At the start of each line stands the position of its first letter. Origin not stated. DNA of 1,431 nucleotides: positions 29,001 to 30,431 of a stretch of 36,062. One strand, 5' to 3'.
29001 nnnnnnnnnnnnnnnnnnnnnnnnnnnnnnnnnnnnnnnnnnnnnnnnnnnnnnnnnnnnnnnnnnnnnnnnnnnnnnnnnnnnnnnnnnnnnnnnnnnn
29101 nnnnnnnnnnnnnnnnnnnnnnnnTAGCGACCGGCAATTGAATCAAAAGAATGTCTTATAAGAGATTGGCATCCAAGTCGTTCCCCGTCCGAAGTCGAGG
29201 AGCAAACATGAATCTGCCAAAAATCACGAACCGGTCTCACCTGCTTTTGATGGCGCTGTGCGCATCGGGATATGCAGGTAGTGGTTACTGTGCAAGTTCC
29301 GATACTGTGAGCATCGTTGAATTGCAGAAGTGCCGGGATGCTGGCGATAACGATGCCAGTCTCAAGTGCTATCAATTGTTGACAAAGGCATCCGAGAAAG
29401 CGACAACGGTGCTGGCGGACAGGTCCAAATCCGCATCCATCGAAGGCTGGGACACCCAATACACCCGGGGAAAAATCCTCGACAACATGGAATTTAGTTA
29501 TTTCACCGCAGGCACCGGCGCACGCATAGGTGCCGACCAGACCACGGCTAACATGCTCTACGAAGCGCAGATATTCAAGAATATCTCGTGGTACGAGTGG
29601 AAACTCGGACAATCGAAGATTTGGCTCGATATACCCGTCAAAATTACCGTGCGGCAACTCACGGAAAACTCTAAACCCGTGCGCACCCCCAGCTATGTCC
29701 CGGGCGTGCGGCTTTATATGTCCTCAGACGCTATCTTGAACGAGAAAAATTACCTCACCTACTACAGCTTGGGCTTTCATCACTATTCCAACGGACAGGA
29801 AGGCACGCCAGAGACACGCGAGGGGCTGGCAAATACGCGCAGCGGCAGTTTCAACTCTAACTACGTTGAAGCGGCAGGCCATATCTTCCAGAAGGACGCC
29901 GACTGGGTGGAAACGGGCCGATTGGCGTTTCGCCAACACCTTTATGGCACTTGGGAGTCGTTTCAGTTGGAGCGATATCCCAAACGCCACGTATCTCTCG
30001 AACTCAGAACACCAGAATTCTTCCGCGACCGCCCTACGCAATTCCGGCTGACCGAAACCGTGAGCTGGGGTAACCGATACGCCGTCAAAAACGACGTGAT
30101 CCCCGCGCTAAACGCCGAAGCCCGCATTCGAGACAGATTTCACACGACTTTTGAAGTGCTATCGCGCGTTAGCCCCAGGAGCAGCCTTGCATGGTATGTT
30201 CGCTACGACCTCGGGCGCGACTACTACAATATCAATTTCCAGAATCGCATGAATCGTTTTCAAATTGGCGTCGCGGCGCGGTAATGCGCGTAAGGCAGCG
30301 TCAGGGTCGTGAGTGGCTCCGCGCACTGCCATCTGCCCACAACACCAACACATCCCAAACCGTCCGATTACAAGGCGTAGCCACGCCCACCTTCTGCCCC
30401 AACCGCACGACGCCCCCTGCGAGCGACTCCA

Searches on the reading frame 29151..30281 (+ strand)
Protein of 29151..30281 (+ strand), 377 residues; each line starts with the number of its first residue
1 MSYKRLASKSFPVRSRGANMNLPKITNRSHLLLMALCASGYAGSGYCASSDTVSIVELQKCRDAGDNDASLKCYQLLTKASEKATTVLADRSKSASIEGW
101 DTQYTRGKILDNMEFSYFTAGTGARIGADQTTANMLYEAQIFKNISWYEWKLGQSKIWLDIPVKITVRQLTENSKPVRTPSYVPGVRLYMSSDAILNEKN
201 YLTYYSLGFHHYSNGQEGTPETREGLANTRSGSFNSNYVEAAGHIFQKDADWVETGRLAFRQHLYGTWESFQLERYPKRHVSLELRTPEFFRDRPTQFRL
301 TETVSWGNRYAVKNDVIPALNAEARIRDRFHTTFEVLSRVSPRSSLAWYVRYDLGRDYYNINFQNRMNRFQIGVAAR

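Call 3: search_protein_families(library=pfam, proteins=[window:29151-30281:+], max_evalue=0.01)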
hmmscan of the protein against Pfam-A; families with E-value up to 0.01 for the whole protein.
seq(377 aa): 1 family
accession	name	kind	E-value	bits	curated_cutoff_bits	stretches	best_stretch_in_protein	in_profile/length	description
PF02253.21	PLA1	-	2.5e-05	24.4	27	1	153-219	72-138/257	Phospholipase A1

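Call 4: search_protein_families(library=ncbifam, proteins=[window:29151-30281:+], max_evalue=0.01)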
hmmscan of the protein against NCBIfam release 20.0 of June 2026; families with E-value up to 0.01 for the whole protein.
seq(377 aa): 0 families

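Call 5: search_protein_families(library=phrogs, proteins=[window:29151-30281:+], max_evalue=0.01)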
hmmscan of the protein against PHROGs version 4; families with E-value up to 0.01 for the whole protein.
seq(377 aa): 0 families

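Call 10: find_homologous_proteins(query=window:29208-30281:+)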
Query seq(358 aa) (358 aa): 36 proteins with E <= 0.001 among 1541 candidates.
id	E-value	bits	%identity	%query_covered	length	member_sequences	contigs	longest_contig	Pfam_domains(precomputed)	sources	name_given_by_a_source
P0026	3.6e-243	824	100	100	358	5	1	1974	-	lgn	-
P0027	6.4e-157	540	65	100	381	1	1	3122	-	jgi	jgi:hypothetical protein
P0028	3.0e-92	327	46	96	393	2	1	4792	-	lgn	-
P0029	2.7e-86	308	43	97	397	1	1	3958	-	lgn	-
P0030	8.2e-83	296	45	90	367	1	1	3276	-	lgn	-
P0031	7.9e-79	283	44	93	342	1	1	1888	-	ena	-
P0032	3.3e-77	278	44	97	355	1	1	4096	-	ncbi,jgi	ncbi:MAG: hypothetical protein RL748_3302 [Pseudomonadota bacterium]|jgi:hypothetical protein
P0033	6.4e-77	277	41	98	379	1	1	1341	-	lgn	-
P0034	3.3e-76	275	49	76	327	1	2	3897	-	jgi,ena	-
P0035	4.9e-76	274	43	93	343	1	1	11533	-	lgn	-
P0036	1.9e-74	269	44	92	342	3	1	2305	-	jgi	jgi:hypothetical protein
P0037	2.1e-73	265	42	97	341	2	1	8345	-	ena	-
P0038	2.5e-73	265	42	97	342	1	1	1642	PF02253.22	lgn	-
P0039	3.2e-72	261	40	97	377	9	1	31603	PF02253.22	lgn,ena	-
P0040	5.3e-72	261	42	97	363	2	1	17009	-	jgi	jgi:hypothetical protein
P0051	1.0e-65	240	39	93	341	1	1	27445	-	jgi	jgi:hypothetical protein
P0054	1.0e-61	227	39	96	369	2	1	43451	-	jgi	jgi:hypothetical protein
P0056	2.0e-60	223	43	76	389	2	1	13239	PF02253.22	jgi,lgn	jgi:hypothetical protein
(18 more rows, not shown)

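Call 16: find_encoding_contigs(protein=P0027, flank=8000, max_places=2)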
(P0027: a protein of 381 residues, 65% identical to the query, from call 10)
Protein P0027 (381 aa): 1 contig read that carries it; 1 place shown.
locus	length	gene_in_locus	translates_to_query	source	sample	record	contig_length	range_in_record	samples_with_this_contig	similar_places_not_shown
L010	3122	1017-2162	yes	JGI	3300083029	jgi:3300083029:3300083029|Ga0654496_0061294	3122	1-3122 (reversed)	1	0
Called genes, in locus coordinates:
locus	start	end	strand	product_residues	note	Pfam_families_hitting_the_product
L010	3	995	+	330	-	?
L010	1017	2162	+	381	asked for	-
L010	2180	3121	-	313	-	PF02558:ApbA, PF08546:ApbA_C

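Call 24: search_solved_structures(query=window:29208-30281:+, max_evalue=10, show_alignments=2)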
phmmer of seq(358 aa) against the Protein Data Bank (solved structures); distinct sequences matched with E-value up to 10: 0.

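Call 28: search_solved_structures(query=A1, max_evalue=10, show_alignments=2)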
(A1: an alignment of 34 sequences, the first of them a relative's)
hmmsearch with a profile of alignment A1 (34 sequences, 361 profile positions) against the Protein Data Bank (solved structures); distinct sequences matched with E-value up to 10: 0.

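Call 38: predict_structure(alignment_id=A1)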
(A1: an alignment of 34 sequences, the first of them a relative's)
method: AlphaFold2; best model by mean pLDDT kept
length: 358 residues; sequences in the alignment: 34
mean_pLDDT: 81.5   pTM: 0.72
mean pLDDT of the five models: 81.5, 80.9, 80.1, 78.2, 78.0
residues with pLDDT >= 90: 172; 70-90: 100; 50-70: 54; < 50: 32
segments of 3 or more residues with pLDDT < 50: 1-7, 24-32, 71-81, 156-159
pLDDT, mean of each block of 10 residues (from residue 1): 47 63 45 72 91 87 61 40 77 92 72 75 94 92 90 58 91 75 95 81 84 84 96 96 84 85 97 95 96 91 93 97 93 87 69 93
secondary structure, 60 per line:
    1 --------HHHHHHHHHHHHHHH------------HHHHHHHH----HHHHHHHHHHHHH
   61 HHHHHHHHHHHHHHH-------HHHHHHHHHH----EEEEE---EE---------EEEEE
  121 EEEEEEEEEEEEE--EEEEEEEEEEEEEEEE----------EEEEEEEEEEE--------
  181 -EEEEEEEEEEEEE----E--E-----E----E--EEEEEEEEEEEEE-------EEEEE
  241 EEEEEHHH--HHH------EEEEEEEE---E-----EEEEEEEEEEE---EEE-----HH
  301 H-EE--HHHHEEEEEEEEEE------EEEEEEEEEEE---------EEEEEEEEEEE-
elements in order: H9-23 H36-43 H48-75 H83-92 E97-101 E116-133 E136-151 E162-172 E182-194 E216-228 E236-245 E260-267 E277-287 E291-293 H307-310 E311-320 E327-337 E347-357

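Call 41: fold_search(model_id=the predicted structure, library=pdb)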
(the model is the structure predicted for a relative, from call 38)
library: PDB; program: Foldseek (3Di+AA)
matches with E <= 10: 629; with E <= 0.001: 48
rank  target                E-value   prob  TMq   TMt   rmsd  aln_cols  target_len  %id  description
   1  9oqa                  2.1e-06  1.00  0.32  0.21  13.1       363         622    8  Cryo-EM structure of AaaA, a Pseudomonas Aeruginosa autotransporter (released 2025-08-13)
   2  3aeh_A                4.3e-06  1.00  0.34  0.40  16.6       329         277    8  Integral membrane domain of autotransporter Hbp (released 2010-07-07)
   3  1qd5                  7.7e-06  1.00  0.46  0.61   4.9       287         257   11  OUTER MEMBRANE PHOSPHOLIPASE A FROM ESCHERICHIA COLI (released 1999-10-25)
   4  1qd6_C                1.3e-05  1.00  0.45  0.63   5.7       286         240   10  OUTER MEMBRANE PHOSPHOLIPASE A FROM ESCHERICHIA COLI (released 1999-10-25)
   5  7ezz_A                1.4e-05  1.00  0.45  0.59   5.7       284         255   12  Crystal structure of Salmonella typhi outer membrane phospholipase (OMPLA) dimer with bound calcium (released 2021-06-23)
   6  7ezz_B                1.6e-05  1.00  0.45  0.59   5.3       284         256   10  Crystal structure of Salmonella typhi outer membrane phospholipase (OMPLA) dimer with bound calcium (released 2021-06-23)
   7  1qd6_D                1.8e-05  1.00  0.45  0.63   5.2       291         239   11  OUTER MEMBRANE PHOSPHOLIPASE A FROM ESCHERICHIA COLI (released 1999-10-25)
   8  3slt                  2.4e-05  1.00  0.34  0.38  16.8       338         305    9  Pre-cleavage Structure of the Autotransporter EspP - N1023S Mutant (released 2011-11-16)
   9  3kvn_X                2.6e-05  1.00  0.32  0.21  12.7       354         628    8  Crystal structure of the full-length autotransporter EstA from Pseudomonas aeruginosa (released 2010-01-26)
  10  1ild                  2.7e-05  1.00  0.46  0.61   4.9       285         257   10  OUTER MEMBRANE PHOSPHOLIPASE A FROM ESCHERICHIA COLI N156A ACTIVE SITE MUTANT pH 4.6 (released 2001-10-03)
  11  2x9k                  2.9e-05  1.00  0.35  0.43   8.6       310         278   11  Structure of a E.coli porin (released 2011-01-26)
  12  2wvp                  3.0e-05  1.00  0.34  0.43  11.8       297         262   11  Synthetically modified OmpG (released 2010-07-14)
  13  5o68_F                3.2e-05  1.00  0.38  0.50   7.5       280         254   12  Crystal Structure of the Pseudomonas functional amyloid secretion protein FapF - R157A mutant (released 2017-08-23)
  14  1im0                  3.4e-05  1.00  0.48  0.63   4.8       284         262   12  OUTER MEMBRANE PHOSPHOLIPASE A FROM ESCHERICHIA COLI N156A ACTIVE SITE MUTANT PH 8.3 (released 2001-10-03)
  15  3kvn_A                3.6e-05  1.00  0.31  0.21  13.3       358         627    8  Crystal structure of the full-length autotransporter EstA from Pseudomonas aeruginosa (released 2010-01-26)
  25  1fw3_A                1.1e-04  1.00  0.48  0.66   5.5       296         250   10  OUTER MEMBRANE PHOSPHOLIPASE A FROM ESCHERICHIA COLI (released 2001-06-01)
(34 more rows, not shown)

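Call 42: find_related_loci(query=A1, collection=genome_contigs, flank=8000)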
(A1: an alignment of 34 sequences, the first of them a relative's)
Query A1 (358 aa) in genome_contigs; peptide patterns used: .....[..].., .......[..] (x = any residue, [..] = any of these).
33 stretches matched a pattern; 10 encode a relative of the query (tblastn E <= 1e-3); 10 distinct loci.
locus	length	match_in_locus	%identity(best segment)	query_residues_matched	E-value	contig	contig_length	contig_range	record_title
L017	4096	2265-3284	44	12-357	2e-82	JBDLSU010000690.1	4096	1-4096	MAG: Pseudomonadota bacterium isolate king_2019_sw_WHONDRS-S19S_0016_B_bin.9 scaffold_19846, whole genome shotgun sequen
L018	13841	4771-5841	40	13-358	7e-79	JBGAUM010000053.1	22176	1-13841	MAG: Usitatibacteraceae bacterium isolate MAG_MBR_H10.61 MBRH10-61_opera_contig_8038, whole genome shotgun sequence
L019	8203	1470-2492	43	15-357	1e-77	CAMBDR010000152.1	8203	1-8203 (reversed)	MAG: Janthinobacterium lividum isolate MoH-02may19-284 genome assembly, contig: MoH-02may19-C18935, whole genome shotgun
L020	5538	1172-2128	43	34-357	1e-74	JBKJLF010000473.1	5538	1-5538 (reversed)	MAG: Burkholderiaceae bacterium isolate ant_bin.273 k117_3473416, whole genome shotgun sequence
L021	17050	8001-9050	39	35-358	4e-69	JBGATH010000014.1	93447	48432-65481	MAG: Usitatibacteraceae bacterium isolate MAG_AAO_H10.14 AAOH10-14_opera_contig_1195, whole genome shotgun sequence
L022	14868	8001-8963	27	59-357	8e-25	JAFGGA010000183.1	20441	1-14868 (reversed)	MAG: Deltaproteobacteria bacterium isolate Zod_Metabat.1361 k87_11319581, whole genome shotgun sequence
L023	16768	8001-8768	30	110-356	2e-22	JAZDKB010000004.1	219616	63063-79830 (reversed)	MAG: Spirochaetota bacterium isolate MEGAHIT-group-0.510 k141_19189993, whole genome shotgun sequence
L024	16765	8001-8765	28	91-355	2e-16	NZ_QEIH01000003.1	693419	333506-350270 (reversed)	Lutibacter citreus strain 1KV19 contig3, whole genome shotgun sequence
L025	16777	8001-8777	26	122-355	9e-9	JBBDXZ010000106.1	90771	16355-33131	MAG: Gemmatimonadaceae bacterium isolate LejiaD_65_12 Lejia_D_492_length_90771_cov_7, whole genome shotgun sequence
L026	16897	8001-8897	24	94-355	9e-6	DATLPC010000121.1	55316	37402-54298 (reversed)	MAG TPA_asm: Gemmatimonadaceae bacterium isolate SMAG_U13842 k141_3259511, whole genome shotgun sequence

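Call 51: find_encoding_contigs(protein=P0039, flank=5000, max_places=1)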
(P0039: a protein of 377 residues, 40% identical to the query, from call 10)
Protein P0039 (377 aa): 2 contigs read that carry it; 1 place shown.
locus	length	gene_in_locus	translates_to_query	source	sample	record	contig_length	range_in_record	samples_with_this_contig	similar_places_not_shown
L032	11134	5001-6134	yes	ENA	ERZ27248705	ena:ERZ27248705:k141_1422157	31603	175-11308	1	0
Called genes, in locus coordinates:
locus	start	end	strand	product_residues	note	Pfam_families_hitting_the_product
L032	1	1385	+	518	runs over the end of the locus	?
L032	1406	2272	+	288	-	PF01068:DNA_ligase_A_M, PF14743:DNA_ligase_OB_2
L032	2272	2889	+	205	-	-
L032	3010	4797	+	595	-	PF00083:Sugar_tr, PF07690:MFS_1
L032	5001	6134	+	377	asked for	PF02253:PLA1 (faint)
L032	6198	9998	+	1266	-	-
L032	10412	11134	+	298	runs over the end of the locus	PF02463:SMC_N (faint), PF00005:ABC_tran, PF13304:AAA_21 (weak)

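Call 52: find_encoding_contigs(protein=P0054, flank=5000, max_places=1)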
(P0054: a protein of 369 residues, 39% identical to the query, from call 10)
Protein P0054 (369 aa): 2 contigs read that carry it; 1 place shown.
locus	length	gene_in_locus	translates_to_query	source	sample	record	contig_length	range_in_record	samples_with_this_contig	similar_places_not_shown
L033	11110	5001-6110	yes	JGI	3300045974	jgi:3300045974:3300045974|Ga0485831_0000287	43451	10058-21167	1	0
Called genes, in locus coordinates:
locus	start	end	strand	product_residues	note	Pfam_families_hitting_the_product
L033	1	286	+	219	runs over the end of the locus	PF00440:TetR_N, PF16859:TetR_C_11, PF14246:TetR_C_7 (weak)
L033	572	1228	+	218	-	PF01135:PCMT, PF00398:RrnaAD (weak), PF13489:Methyltransf_23, PF05175:MTS (weak), PF13847:Methyltransf_31 (weak), PF08241:Methyltransf_11 (weak), PF08242:Methyltransf_12 (faint), PF13649:Methyltransf_25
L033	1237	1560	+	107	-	PF00581:Rhodanese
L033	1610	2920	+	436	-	PF02321:OEP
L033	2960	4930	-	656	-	PF00580:UvrD-helicase, PF13245:AAA_19, PF13361:UvrD_C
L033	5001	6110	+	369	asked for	-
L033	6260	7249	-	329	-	PF00348:polyprenyl_synt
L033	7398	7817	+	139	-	PF00829:Ribosomal_L21p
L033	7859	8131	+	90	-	PF01016:Ribosomal_L27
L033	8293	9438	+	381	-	PF01018:GTP1_OBG, PF03308:MeaB (faint), PF01926:MMR_HSR1, PF02421:FeoB_N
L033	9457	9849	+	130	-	PF14248:DUF4345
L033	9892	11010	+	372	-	PF00696:AA_kinase, PF01472:PUA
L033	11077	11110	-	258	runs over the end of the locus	PF00293:NUDIX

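Call 53: find_encoding_contigs(protein=P0051, flank=5000, max_places=1)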
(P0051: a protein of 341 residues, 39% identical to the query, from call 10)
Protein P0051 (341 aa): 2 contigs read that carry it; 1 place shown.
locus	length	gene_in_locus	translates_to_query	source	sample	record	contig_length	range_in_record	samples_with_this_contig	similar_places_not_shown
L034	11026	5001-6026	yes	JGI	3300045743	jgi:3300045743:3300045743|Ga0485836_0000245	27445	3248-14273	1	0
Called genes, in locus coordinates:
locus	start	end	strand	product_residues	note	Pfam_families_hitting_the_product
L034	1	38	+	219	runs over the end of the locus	PF00440:TetR_N, PF16859:TetR_C_11, PF14246:TetR_C_7 (weak)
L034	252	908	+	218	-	PF01135:PCMT, PF00398:RrnaAD (weak), PF13489:Methyltransf_23, PF05175:MTS (weak), PF06325:PrmA (faint), PF13847:Methyltransf_31 (weak), PF08241:Methyltransf_11 (weak), PF13649:Methyltransf_25, +1 more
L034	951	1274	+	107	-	PF00581:Rhodanese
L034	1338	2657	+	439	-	PF02321:OEP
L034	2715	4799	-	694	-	PF00580:UvrD-helicase, PF13245:AAA_19 (weak), PF00580:UvrD-helicase, PF13361:UvrD_C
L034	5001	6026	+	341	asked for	-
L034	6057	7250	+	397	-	PF07690:MFS_1, PF06779:MFS_4, PF00083:Sugar_tr, PF07690:MFS_1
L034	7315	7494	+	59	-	-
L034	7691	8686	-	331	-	PF00348:polyprenyl_synt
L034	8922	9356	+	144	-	PF00829:Ribosomal_L21p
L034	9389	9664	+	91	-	PF01016:Ribosomal_L27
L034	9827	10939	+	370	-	PF01018:GTP1_OBG, PF03308:MeaB (faint), PF01926:MMR_HSR1, PF02421:FeoB_N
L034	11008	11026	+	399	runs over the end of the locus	PF00696:AA_kinase, PF01472:PUA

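Call 59: search_protein_families(library=phrogs, proteins=[L031:2173-2619:+, L031:2739-3311:+, L031:3317-4093:+, L031:4183-4746:+, L031:929-1339:+, L027:2876-3232:-, L027:3232-3831:-, L027:3582-4163:-, L027:4163-4552:-], max_evalue=0.001)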
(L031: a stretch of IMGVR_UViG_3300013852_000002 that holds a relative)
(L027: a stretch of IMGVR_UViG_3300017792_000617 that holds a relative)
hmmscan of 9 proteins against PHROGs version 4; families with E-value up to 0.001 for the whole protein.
L031:2173-2619:+ (149 aa): 1 family
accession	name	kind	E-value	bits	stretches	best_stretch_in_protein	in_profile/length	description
phrog_1024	-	unknown function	1.3e-42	145.8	1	27-146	1-124/130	-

L031:2739-3311:+ (191 aa): 0 families

L031:3317-4093:+ (259 aa): 2 families
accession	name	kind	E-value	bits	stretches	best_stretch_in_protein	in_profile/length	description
phrog_1924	-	tail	6.3e-79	266.2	1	23-258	10-237/237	minor tail protein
phrog_29138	-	unknown function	3.5e-14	53.8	1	97-258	8-170/170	-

L031:4183-4746:+ (188 aa): 4 families
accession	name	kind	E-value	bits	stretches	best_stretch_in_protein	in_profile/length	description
phrog_57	-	head and packaging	1.2e-41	143.8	1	13-188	5-189/199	terminase small subunit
phrog_1790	-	head and packaging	7.4e-29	101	1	84-185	10-111/114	terminase small subunit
phrog_10446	-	unknown function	1.2e-05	26.1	1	147-184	2-39/42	-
phrog_141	-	head and packaging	0.00013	22.4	1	21-170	16-159/183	terminase small subunit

L031:929-1339:+ (137 aa): 4 families
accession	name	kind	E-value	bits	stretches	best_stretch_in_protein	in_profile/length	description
phrog_824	-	unknown function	1.2e-45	157.5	1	7-132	59-181/265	-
phrog_2363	-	unknown function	1.2e-22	81.5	1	12-128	59-173/192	-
phrog_5702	-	DNA, RNA and nucleotide metabolism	9.4e-15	55.4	1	57-126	2-67/70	Holliday junction resolvase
phrog_93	-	DNA, RNA and nucleotide metabolism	2.2e-05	24.3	1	34-129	372-445/613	endonuclease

L027:2876-3232:- (119 aa): 1 family
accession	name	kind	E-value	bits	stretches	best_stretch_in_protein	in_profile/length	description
phrog_3580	-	unknown function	1.2e-11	45.7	1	5-85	4-85/87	-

L027:3232-3831:- (200 aa): 0 families

L027:3582-4163:- (194 aa): 7 families
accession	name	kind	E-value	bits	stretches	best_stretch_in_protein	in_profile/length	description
phrog_181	-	lysis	3.5e-45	156.2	1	1-193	331-531/769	endolysin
phrog_26317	-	unknown function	1.7e-20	74.1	1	102-193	29-118/119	-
phrog_9506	-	lysis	3.4e-11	44.4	1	11-185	13-186/330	endolysin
phrog_317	-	lysis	4.2e-07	30.5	1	7-188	198-355/492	endolysin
phrog_12261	-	unknown function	2.1e-06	28.8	1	108-172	14-75/76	-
phrog_3201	-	tail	1.5e-05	23.8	1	104-186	2116-2199/2408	tail fiber protein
phrog_1519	-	lysis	0.00055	20.1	1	9-186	205-374/502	endolysin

L027:4163-4552:- (130 aa): 2 families
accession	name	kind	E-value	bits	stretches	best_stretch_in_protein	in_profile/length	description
phrog_6065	-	unknown function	2.7e-07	31.9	1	24-124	11-104/112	-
phrog_32072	-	tail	0.00015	21.3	1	54-126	78-150/894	tail protein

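Call 61: find_related_loci(query=A1, collection=viral_contigs, flank=8000)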
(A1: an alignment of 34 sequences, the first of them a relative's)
Query A1 (358 aa) in viral_contigs; peptide patterns used: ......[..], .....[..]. (x = any residue, [..] = any of these).
54 stretches matched a pattern, but none encodes a relative of the query by tblastn (E <= 1e-3).

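Call 70: search_protein_families(library=pfam, proteins=[L010:3-992:+, L039:6473-7882:+, L039:4816-5964:+], max_evalue=0.01)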
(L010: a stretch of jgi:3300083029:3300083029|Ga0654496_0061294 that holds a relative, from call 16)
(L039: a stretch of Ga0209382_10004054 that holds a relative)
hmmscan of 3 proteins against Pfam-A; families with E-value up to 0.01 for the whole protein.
L010:3-992:+ (330 aa): 0 families

L039:6473-7882:+ (470 aa): 2 families
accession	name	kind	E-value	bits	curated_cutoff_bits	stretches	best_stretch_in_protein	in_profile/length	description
PF00144.29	Beta-lactamase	-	4.9e-56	190.7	27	1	57-353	14-314/329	Beta-lactamase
PF11954.13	DUF3471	-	3.5e-07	31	29.3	1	376-457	3-89/103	Domain of unknown function (DUF3471)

L039:4816-5964:+ (383 aa): 2 families
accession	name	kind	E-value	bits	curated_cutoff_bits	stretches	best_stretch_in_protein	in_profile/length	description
PF00155.27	Aminotran_1_2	-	1.4e-50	173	19.7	1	40-377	7-361/361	Aminotransferase class I and II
PF01041.23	DegT_DnrJ_EryC1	-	0.0053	16.5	19.8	1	94-219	43-163/360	DegT/DnrJ/EryC1/StrS aminotransferase family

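Call 76: search_dna_similar(query=P0026, collection=plasmids, mode=protein, max_evalue=0.001, max_rows=10)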
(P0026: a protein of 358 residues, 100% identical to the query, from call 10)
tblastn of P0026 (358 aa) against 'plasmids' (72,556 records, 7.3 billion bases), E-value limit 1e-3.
No match.

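Call 83: search_protein_families(library=padloc, proteins=[window:29208-30281:+], max_evalue=0.01)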
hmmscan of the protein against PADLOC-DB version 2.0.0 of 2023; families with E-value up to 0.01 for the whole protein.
window:29208-30281:+ (358 aa): 0 families

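Call 86: search_protein_families(library=pfam, proteins=[P0141, P0150, P0173, P0180, P0256, P0183, P0268, P0197, P0204, P0151], max_evalue=0.01)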
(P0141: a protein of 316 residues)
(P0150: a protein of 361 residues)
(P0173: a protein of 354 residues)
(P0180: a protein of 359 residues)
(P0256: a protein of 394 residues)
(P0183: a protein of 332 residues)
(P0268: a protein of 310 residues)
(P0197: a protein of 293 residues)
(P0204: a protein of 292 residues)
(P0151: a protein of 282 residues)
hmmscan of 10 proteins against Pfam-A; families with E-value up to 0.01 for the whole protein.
P0141 (316 aa): 1 family
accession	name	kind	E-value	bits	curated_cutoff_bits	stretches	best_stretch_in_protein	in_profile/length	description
PF24514.1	SpaA_4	-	8.9e-14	52.6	27.3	1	214-315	5-107/107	Prealbumin-like fold domain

P0150 (361 aa): 0 families

P0173 (354 aa): 0 families

P0180 (359 aa): 0 families

P0256 (394 aa): 1 family
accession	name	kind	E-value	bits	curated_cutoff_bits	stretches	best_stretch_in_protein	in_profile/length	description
PF21037.2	CCDC138_cc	-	0.0037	17.7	27.1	0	312-353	9-48/59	Coiled-coil-domain-containing protein 138, coiled-coil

P0183 (332 aa): 0 families

P0268 (310 aa): 1 family
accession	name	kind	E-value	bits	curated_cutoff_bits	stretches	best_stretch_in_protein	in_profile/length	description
PF07610.17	DUF1573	-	0.00089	19.7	26.1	0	262-307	53-97/98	Protein of unknown function (DUF1573)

P0197 (293 aa): 0 families

P0204 (292 aa): 1 family
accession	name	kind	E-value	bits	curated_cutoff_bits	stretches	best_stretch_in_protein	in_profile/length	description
PF15134.11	CEP15-like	-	0.0045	17.4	27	1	232-275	37-80/110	Centrosomal protein 15-like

P0151 (282 aa): 0 families
